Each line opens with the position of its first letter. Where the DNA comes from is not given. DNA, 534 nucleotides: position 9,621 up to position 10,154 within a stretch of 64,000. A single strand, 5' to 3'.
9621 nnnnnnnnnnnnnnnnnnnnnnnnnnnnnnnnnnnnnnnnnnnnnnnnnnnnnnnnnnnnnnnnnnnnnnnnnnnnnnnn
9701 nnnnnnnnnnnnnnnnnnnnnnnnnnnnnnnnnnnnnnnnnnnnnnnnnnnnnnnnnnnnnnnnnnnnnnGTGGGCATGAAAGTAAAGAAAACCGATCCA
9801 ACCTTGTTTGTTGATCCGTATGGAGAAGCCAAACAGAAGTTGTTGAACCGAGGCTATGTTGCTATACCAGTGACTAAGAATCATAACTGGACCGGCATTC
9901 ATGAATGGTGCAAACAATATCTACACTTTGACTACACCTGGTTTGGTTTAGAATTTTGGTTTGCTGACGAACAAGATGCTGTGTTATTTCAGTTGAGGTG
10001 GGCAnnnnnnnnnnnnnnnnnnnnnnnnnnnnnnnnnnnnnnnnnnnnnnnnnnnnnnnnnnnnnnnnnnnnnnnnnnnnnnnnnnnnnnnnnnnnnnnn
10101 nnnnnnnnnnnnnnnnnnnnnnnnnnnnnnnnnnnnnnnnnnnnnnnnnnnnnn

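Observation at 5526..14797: Tandem array of ~35 small genes, at least 27 sharing a C-terminal Phi-F-x-L-[RK]-[WFY]-[AGS] tail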

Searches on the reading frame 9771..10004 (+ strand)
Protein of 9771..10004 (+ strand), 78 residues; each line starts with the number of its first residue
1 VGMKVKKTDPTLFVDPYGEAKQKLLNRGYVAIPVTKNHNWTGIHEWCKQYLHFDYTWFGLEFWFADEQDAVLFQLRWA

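Call 4: search_protein_families(library=pfam, max_evalue=0.1, proteins=[window:9771-10004:+])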
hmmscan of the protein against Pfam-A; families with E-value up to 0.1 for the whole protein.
window:9771-10004:+ (78 aa): 0 families

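Call 5: search_protein_families(library=phrogs, max_evalue=0.01, proteins=[window:9771-10004:+])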
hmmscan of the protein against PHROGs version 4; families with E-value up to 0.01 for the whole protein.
window:9771-10004:+ (78 aa): 0 families

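Call 16: find_homologous_proteins(query=A1, max_evalue=0.001)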
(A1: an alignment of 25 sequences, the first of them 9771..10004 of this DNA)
Query A1 (25 sequences) (78 aa, profile of the alignment): 22 proteins with E <= 0.001 among 346 candidates.
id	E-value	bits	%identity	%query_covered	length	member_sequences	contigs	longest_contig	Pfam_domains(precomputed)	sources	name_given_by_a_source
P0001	1.8e-6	46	37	24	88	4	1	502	-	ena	-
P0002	2.2e-6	46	93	71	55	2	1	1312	-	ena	-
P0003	2.7e-6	46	86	9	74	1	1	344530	-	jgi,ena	-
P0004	3.1e-6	46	37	24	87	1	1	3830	-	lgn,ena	-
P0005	4.0e-6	45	97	97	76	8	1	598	-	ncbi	-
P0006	4.1e-6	45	47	24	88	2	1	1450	-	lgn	-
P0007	6.0e-6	45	37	24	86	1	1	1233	-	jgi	jgi:hypothetical protein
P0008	1.4e-5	44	30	50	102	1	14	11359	-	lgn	-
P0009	1.4e-5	43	37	24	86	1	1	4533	-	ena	-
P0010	1.7e-5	43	37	24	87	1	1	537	-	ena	-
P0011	3.8e-5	42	-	-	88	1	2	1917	-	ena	-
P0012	9.8e-5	41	86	9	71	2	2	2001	-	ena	-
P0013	1.4e-4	40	75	10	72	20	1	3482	-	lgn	-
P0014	2.1e-4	40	47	24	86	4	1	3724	-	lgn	-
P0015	2.2e-4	40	75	10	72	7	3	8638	-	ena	-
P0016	2.6e-4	39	40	26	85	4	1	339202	-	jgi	jgi:hypothetical protein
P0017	3.4e-4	39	-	-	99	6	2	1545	-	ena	-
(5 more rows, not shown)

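Call 20: find_encoding_contigs(protein=P0003, flank=10000, max_places=3)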
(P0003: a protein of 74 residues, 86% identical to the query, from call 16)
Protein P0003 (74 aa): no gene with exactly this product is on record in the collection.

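Call 21: find_encoding_contigs(protein=P0016, flank=10000, max_places=3)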
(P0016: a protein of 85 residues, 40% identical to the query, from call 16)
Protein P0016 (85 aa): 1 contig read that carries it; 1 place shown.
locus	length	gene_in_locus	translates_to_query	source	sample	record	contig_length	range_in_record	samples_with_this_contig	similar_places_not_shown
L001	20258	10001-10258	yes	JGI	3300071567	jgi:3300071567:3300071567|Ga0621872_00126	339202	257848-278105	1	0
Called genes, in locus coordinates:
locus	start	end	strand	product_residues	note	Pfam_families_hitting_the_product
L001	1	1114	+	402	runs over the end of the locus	PF04055:Radical_SAM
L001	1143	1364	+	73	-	-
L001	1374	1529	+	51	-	-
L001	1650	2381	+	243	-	-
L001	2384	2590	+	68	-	-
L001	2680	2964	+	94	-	-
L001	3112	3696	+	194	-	-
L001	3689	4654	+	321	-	PF03401:TctC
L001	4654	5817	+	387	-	-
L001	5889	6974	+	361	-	PF00004:AAA, PF07726:AAA_3 (weak), PF07728:AAA_5 (weak)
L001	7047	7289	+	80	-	-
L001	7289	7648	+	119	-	-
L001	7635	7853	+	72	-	-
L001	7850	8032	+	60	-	-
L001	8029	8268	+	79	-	-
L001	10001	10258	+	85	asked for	-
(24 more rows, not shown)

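Call 23: list_cluster_members(proteins=[P0005, P0003, P0017])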
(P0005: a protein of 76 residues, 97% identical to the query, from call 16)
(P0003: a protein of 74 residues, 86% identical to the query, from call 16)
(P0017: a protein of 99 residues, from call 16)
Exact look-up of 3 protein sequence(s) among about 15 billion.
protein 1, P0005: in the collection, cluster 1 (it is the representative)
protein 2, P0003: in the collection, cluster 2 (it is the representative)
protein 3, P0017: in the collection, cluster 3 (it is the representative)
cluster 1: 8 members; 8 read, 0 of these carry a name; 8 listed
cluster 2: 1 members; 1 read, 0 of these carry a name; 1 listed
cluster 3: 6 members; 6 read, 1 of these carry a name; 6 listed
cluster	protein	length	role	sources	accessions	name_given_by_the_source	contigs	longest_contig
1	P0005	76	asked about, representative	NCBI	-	-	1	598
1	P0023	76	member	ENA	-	-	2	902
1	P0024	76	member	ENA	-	-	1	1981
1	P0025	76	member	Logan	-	-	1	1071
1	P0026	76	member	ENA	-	-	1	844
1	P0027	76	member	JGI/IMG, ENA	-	-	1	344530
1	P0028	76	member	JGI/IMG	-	-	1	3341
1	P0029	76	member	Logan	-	-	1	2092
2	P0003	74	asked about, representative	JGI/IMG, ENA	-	-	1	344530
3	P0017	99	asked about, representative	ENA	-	-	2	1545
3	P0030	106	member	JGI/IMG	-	hypothetical protein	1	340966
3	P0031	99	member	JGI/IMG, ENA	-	-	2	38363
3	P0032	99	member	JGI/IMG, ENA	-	-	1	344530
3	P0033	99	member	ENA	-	-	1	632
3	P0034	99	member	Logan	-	-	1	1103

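Call 26: predict_structure(alignment_id=A1)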
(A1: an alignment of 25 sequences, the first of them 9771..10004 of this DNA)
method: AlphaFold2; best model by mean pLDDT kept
length: 78 residues; sequences in the alignment: 25
mean_pLDDT: 87.3   pTM: 0.68
mean pLDDT of the five models: 87.3, 86.2, 85.2, 82.1, 77.0
residues with pLDDT >= 90: 48; 70-90: 18; 50-70: 11; < 50: 1
segments of 3 or more residues with pLDDT < 50: none
pLDDT, mean of each block of 10 residues (from residue 1): 66 81 95 91 92 88 94 92
secondary structure, 60 per line:
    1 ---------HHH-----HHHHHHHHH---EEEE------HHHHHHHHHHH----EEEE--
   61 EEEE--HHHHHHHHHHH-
elements in order: H18-26 E30-33 H40-50 E55-58 E61-64 H67-77
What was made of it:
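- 9777..10007 (+): Family member 13 (tail ...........); first structure model. AF2 pLDDT 87.3, with the tail as helix 67-77 (call 26).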

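Call 29: fold_search(model_id=the predicted structure, library=viral)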
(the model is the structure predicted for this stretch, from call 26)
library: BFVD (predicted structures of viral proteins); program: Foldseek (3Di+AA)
matches with E <= 10: 221; with E <= 0.001: 1
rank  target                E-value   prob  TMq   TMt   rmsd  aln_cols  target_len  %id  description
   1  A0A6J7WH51            8.2e-04  1.00  0.61  0.60   4.4        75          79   23  Uncharacterized protein [uncultured Caudovirales phage]
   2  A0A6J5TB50            4.1e-03  1.00  0.72  0.57   1.5        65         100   20  Uncharacterized protein [uncultured Caudovirales phage]
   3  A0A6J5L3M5            5.8e-03  1.00  0.58  0.55   2.6        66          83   23  Uncharacterized protein [uncultured Caudovirales phage]
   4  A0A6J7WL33            5.8e-03  1.00  0.61  0.45   7.5        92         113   17  Uncharacterized protein [uncultured Caudovirales phage]
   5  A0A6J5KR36            1.4e-02  1.00  0.61  0.64   8.8        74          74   23  Uncharacterized protein [uncultured Caudovirales phage]
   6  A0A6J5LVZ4            2.2e-02  1.00  0.67  0.59   2.1        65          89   17  Uncharacterized protein [uncultured Caudovirales phage]
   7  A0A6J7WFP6            2.2e-02  1.00  0.56  0.66   2.9        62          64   26  Uncharacterized protein [uncultured Caudovirales phage]
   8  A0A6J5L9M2            2.9e-02  1.00  0.50  0.46   4.4        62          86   21  Uncharacterized protein [uncultured Caudovirales phage]
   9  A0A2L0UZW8            3.5e-02  1.00  0.56  0.70   1.9        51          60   27  Uncharacterized protein [Agrobacterium phage Atu_ph07]
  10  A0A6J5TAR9            3.5e-02  0.96  0.49  0.38   8.1        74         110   16  Uncharacterized protein [uncultured Caudovirales phage]
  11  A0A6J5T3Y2            6.1e-02  0.91  0.53  0.45  10.5        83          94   26  Uncharacterized protein [uncultured Caudovirales phage]
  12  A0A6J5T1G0            7.5e-02  0.69  0.45  0.36  11.8       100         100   15  Uncharacterized protein [uncultured Caudovirales phage]
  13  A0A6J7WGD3            1.1e-01  0.98  0.54  0.48   5.9        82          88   24  Uncharacterized protein [uncultured Caudovirales phage]
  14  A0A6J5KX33            1.1e-01  0.96  0.49  0.42   5.7        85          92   22  Uncharacterized protein [uncultured Caudovirales phage]
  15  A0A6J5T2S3            1.9e-01  0.38  0.41  0.34  15.4        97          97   20  Uncharacterized protein [uncultured Caudovirales phage]
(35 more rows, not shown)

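Call 35: find_encoding_contigs(protein=P0030, flank=10000, max_places=3)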
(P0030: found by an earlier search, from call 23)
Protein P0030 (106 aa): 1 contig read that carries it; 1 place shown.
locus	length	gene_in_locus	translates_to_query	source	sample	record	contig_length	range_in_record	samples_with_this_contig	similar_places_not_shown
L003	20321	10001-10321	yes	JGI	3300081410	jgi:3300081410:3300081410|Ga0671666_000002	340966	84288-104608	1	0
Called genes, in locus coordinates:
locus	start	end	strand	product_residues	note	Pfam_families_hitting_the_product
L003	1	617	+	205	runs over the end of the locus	-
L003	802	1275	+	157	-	PF04308:RNaseH_like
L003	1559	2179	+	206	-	-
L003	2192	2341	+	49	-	-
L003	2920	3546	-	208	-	-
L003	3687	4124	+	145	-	PF24240:DUF7448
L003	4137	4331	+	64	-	-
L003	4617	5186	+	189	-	PF00149:Metallophos (weak), PF12850:Metallophos_2 (faint)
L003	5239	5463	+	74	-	-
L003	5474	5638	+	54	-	-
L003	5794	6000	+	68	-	-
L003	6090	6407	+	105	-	-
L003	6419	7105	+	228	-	PF25087:GMPPB_C (faint), PF25084:LbH_EIF2B (faint), PF00132:Hexapep (faint)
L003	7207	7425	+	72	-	-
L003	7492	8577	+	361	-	PF00004:AAA (weak), PF07726:AAA_3 (faint), PF07728:AAA_5 (faint)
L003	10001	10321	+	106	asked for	-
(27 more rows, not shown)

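Call 36: find_encoding_contigs(protein=P0017, flank=10000, max_places=4)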
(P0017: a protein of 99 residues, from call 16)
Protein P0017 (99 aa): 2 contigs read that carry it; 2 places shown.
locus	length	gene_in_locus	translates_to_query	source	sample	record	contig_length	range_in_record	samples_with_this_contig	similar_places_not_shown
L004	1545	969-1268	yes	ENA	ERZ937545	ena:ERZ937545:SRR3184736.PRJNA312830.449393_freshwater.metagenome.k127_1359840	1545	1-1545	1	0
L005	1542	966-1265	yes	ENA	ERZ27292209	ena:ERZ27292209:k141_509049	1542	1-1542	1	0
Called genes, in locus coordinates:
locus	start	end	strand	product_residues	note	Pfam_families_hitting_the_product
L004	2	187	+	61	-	?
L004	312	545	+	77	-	-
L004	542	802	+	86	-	-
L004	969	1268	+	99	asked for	-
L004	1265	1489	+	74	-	-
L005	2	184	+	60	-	?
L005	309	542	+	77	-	-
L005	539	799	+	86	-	-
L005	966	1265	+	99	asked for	-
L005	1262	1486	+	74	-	-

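Call 41: search_protein_representatives(alignment_id=A1)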
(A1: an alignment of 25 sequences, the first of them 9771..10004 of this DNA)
Query: 25 sequences, 67 profile positions. Proteins with E-value up to 0.001 (for the whole library): 1398; up to 1e-10: 3; up to 1e-30: 0. The best 150 are listed.
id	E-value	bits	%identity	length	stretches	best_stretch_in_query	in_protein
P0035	2.4e-16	76.3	-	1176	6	13-38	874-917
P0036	8.9e-12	61.7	-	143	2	17-65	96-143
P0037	2.5e-11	60.3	-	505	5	13-56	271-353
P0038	1.7e-09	54.4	-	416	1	24-46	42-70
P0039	1.5e-08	51.4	-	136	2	24-66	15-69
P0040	2.0e-08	51.0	-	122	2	6-66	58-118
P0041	3.2e-08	50.3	-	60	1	20-64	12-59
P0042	3.9e-08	50.1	-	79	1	6-64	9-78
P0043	4.3e-08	49.9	-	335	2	23-38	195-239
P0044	5.2e-08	49.7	-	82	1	23-66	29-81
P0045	5.8e-08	49.5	-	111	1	9-65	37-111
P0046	7.0e-08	49.3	-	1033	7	37-63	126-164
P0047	9.5e-08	48.8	-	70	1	11-64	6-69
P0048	1.0e-07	48.7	-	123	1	6-66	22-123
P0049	1.1e-07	48.7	-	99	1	23-65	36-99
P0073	9.7e-07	45.6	-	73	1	15-65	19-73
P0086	1.7e-06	44.8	-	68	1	22-66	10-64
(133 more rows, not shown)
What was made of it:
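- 1,398 representatives at 50% identity score E<=1e-3 (call 41).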

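Call 45: search_protein_families(library=pfam, alignment_id=A2, max_evalue=0.01)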
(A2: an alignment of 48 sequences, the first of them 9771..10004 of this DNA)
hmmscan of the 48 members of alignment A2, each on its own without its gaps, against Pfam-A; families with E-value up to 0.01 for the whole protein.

A. member 1, window:9771-10004:+ (78 aa): 0 families

B. families by the number of members that match (of 48 scanned): 2 families
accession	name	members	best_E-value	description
PF20245.3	DUF6600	1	0.0016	Family of unknown function (DUF6600)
PF18517.6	LZ3wCH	1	0.0022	Leucine zipper with capping helix domain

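Call 46: search_solved_structures(query=A2, max_evalue=1)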
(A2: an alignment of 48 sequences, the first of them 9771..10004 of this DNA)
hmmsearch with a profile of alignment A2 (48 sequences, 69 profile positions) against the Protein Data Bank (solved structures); distinct sequences matched with E-value up to 1: 1.
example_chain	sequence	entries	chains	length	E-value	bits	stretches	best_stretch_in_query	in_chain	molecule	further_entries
5jt8_A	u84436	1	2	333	0.33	14.1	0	12-50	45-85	Blo t 1 allergen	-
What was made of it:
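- On Any Pfam-A, PHROG v4 or PDB-sequence family: The best PDB profile search E-value is 0.33 (call 46).
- Tried and rejected: Nothing found (call 46).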

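Call 47: search_protein_families(library=phrogs, alignment_id=A2, max_evalue=0.01)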
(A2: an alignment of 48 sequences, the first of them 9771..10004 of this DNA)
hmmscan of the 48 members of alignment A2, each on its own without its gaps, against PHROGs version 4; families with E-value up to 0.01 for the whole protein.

A. member 1, window:9771-10004:+ (78 aa): 0 families

B. families by the number of members that match (of 48 scanned): 1 family
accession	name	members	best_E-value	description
phrog_31356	-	1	0.0084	-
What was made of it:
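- On Any Pfam-A, PHROG v4 or PDB-sequence family: No family is matched by more than one of 48 members (calls 45, 47).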

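Call 48: search_dna_similar(query=P0073, collection=phages, mode=protein, max_evalue=0.01, max_rows=40)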
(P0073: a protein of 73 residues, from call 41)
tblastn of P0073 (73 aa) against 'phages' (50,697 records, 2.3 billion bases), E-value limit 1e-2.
No match.

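Call 49: search_dna_similar(query=P0086, collection=phages, mode=protein, max_evalue=0.01, max_rows=40)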
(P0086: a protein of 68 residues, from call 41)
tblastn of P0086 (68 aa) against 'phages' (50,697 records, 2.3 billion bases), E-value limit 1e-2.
No match.
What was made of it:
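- Tried and rejected: Two distant members gave nothing (calls 48, 49).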

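Call 50: find_encoding_contigs(protein=P0073, flank=10000, max_places=2)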
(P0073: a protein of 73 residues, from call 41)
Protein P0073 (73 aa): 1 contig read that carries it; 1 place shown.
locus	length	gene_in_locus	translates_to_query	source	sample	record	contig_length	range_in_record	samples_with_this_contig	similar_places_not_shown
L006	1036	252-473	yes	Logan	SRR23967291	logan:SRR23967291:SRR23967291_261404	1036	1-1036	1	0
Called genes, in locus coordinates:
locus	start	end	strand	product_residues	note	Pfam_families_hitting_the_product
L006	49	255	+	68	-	-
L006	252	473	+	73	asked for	-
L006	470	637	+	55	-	-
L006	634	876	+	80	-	-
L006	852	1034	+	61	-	?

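Call 51: find_encoding_contigs(protein=P0086, flank=10000, max_places=2)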
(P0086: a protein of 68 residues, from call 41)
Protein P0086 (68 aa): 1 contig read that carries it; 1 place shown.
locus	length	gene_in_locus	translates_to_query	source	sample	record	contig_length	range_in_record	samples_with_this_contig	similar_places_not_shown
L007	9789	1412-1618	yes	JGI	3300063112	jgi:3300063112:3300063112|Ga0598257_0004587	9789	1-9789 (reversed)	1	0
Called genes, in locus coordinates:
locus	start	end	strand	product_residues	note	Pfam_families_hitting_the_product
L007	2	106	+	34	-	?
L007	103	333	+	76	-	-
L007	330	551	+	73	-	-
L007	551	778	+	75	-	-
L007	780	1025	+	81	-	-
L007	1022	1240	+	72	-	-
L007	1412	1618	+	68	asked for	-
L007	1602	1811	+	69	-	-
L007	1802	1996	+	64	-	-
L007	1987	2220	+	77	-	-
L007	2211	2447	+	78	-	-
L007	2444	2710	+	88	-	-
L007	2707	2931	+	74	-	-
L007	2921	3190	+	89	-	-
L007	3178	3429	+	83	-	-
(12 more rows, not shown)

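Call 52: find_encoding_contigs(protein=P0045, flank=10000, max_places=2)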
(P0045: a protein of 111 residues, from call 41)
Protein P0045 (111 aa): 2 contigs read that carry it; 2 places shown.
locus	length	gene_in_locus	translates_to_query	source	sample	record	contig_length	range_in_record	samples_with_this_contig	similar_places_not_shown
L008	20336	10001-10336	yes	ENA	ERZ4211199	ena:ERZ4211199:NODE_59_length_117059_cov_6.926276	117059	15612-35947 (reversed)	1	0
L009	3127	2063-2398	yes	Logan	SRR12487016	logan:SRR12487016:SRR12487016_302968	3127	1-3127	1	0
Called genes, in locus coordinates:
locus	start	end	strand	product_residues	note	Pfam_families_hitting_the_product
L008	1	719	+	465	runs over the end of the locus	PF11443:DUF2828, PF25043:DUF7788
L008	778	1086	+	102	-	-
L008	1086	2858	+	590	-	PF13475:DUF4116 (faint)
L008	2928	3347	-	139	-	PF04304:DUF454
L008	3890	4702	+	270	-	PF00149:Metallophos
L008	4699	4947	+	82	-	-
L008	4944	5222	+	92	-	-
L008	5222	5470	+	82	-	-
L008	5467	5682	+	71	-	-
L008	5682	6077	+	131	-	-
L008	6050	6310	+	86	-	-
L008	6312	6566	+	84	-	-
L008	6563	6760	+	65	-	-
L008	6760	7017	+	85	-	-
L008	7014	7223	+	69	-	-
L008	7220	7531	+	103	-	PF07068:Gp23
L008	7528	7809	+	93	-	-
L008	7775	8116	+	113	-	-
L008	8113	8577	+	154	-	-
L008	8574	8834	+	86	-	-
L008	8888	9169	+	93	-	-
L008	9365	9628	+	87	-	-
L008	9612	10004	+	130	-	-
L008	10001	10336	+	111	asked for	-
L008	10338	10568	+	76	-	-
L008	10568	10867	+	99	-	-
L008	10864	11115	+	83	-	-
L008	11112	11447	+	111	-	PF07068:Gp23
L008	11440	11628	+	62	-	-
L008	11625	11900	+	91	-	PF00745:GlutR_dimer (weak)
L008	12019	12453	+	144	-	PF00011:HSP20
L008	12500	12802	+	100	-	PF02617:ClpS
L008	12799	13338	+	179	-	PF01126:Heme_oxygenase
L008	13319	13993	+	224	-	PF05996:Fe_bilin_red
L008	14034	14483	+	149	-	PF10614:CsgF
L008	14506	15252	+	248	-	PF03783:CsgG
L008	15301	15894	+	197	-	-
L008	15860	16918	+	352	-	PF04773:FecR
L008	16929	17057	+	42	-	-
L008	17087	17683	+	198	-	-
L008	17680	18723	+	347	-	PF19846:DUF6321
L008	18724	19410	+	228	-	PF10518:TAT_signal (weak), PF00182:Glyco_hydro_19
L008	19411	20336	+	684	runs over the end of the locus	PF05226:CHASE2, PF00211:Guanylate_cyc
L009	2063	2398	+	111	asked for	-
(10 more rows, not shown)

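Call 54: search_protein_families(library=pfam, max_evalue=1, proteins=[L008:7220-7528:+, L008:11112-11444:+, L008:10001-10333:+, L008:6312-6563:+, L008:11440-11625:+])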
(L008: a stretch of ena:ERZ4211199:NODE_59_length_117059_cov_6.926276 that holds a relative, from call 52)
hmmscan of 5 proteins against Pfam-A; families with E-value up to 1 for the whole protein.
L008:7220-7528:+ (103 aa): 1 family
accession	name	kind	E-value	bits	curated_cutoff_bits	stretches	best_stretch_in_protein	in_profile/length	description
PF07068.17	Gp23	-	4.3e-08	33.4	24.4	1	3-31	3-31/376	Major capsid protein Gp23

L008:11112-11444:+ (111 aa): 1 family
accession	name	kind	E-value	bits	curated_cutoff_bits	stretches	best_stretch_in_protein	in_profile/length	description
PF07068.17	Gp23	-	9.8e-09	35.5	24.4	1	1-51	136-190/376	Major capsid protein Gp23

L008:10001-10333:+ (111 aa): 1 family
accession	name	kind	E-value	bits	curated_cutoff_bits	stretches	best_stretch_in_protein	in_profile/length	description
PF23076.1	PH_FT_C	-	0.063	13.7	25.1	1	80-107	80-107/115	PH domain found in tandem in fungal proteins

L008:6312-6563:+ (84 aa): 1 family
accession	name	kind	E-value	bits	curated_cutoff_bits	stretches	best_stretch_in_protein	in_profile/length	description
PF05372.16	Delta_lysin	-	0.038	13.7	25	1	37-45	11-19/25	Delta lysin family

L008:11440-11625:+ (62 aa): 0 families
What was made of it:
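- On Any Pfam-A, PHROG v4 or PDB-sequence family: The Gp23 hits in L008 concern the N-terminal extensions only (call 54).
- On T4-type internal proteins (capsid-targeted): Only two L008 relatives show Gp23-like N-termini (call 54).
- Tried and rejected: It concerns only their N-terminal extensions (call 54).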

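Call 55: search_dna_similar(query=L008:7220-7528:+, collection=phages, mode=protein, max_evalue=0.001, max_rows=30)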
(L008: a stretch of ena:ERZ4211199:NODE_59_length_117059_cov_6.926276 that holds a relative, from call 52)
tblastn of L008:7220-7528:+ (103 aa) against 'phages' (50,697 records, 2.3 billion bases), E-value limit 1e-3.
Records with a match: 89; places in all: 89; records where one place covers at least 80% of the query: 0.
Best place of each record, by identity: 60-80% 84; <60% 5.
By first word of the organism name: Escherichia 34; Pseudomonas 11; Klebsiella 9; Erwinia 8; Salmonella 8; Xanthomonas 4; Yersinia 4; Serratia 2; Cronobacter 2; Pectobacterium 2; and 4 more.
By host as written in the record: Escherichia coli 11; - 9; Pseudomonas aeruginosa PAO1 5; Salmonella enterica subsp. enterica serovar Typhimurium 4; Erwinia amylovora 3; Erwinia amylovora SNUABM_01 3; Klebsiella pneumoniae 3; Escherichia coli O157:H7 3; and 37 more.
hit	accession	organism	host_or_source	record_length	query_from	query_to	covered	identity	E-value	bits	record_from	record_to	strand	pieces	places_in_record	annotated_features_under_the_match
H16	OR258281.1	Xanthomonas phage XaC1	Xanthomonas vesicatoria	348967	6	30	24%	68.0%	9e-5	45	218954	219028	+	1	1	major head protein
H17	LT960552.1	Yersinia phage fHe-Yen9-03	-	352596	6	30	24%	68.0%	9e-5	45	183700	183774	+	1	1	g253: Phage major capsid protein of Caudovirales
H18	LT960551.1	Yersinia phage fHe-Yen9-04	-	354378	6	30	24%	68.0%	9e-5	45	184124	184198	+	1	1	g250: Phage major capsid protein of Caudovirales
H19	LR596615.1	Yersinia phage fHe-Yen9-04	-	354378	6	30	24%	68.0%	9e-5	45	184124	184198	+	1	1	g250: Phage major capsid protein of Caudovirales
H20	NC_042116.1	Yersinia phage fHe-Yen9-04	-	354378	6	30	24%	68.0%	9e-5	45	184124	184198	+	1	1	g250: major head protein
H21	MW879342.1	Erwinia phage pEa_SNUABM_19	Erwinia amylovora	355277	6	30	24%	68.0%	9e-5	45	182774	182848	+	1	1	hypothetical protein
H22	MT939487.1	Erwinia phage pEa_SNUABM_47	Erwinia amylovora SNUABM_01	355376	6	30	24%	68.0%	9e-5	45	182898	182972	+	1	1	putative major capsid protein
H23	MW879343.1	Erwinia phage pEa_SNUABM_44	Erwinia amylovora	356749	6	30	24%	68.0%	9e-5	45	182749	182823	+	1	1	hypothetical protein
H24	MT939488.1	Erwinia phage pEa_SNUABM_50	Erwinia amylovora SNUABM_01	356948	6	30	24%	68.0%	9e-5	45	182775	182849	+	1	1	putative major capsid protein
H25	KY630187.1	Serratia phage BF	Serratia marcescens UCC2017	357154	6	30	24%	68.0%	9e-5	45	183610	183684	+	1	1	precursor of major head subunit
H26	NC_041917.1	Serratia phage BF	Serratia marcescens UCC2017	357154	6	30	24%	68.0%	9e-5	45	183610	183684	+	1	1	major head protein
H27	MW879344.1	Erwinia phage pEa_SNUABM_49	Erwinia amylovora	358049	6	30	24%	68.0%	9e-5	45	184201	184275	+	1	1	hypothetical protein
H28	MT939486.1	Erwinia phage pEa_SNUABM_12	Erwinia amylovora SNUABM_01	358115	6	30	24%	68.0%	9e-5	45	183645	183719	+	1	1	putative major capsid protein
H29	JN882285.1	Cronobacter phage vB_CsaM_GAP32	Cronobacter sakazakii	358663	6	30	24%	68.0%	9e-5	45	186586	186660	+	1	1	precursor of major head subunit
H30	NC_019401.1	Cronobacter phage vB_CsaM_GAP32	Cronobacter sakazakii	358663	6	30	24%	68.0%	9e-5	45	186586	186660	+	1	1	major head protein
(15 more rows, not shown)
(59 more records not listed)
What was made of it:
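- One of them covers the N-terminal propeptide region, positions 3-31, at E 4e-8 (calls 54, 55).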
